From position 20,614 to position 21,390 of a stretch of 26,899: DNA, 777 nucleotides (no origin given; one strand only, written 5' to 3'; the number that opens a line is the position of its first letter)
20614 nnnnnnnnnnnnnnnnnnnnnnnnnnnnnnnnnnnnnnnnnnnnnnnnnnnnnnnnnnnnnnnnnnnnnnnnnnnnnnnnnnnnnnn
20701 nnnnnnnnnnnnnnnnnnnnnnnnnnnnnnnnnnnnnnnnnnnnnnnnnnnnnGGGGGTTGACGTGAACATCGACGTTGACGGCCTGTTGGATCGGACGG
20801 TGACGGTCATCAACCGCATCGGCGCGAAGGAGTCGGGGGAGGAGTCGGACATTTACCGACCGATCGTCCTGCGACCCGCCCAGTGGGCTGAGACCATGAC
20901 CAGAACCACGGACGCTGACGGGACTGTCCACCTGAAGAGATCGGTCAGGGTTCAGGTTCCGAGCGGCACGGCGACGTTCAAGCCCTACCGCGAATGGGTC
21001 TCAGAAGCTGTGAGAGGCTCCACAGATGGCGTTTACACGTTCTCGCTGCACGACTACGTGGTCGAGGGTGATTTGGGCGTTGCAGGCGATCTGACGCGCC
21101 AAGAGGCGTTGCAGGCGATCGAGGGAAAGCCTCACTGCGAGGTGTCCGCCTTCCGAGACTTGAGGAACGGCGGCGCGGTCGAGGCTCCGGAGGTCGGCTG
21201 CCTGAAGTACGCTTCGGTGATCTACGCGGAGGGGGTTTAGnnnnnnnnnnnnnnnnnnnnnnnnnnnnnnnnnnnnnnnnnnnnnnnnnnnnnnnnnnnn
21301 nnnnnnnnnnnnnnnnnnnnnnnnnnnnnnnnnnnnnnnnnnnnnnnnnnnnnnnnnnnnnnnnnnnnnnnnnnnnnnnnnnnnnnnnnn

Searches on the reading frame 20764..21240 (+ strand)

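Call 15: search_protein_families(library=pfam, proteins=[window:20764-21240:+], max_evalue=0.01)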
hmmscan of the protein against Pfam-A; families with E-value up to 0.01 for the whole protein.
window:20764-21240:+ (158 aa): 0 families

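Call 16: search_protein_families(library=phrogs, proteins=[window:20764-21240:+], max_evalue=0.001)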
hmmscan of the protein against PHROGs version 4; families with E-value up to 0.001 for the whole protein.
window:20764-21240:+ (158 aa): 1 family
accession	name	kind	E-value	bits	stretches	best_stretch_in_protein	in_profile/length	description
phrog_3366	-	unknown function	5.1e-10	40.8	1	10-146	4-136/137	-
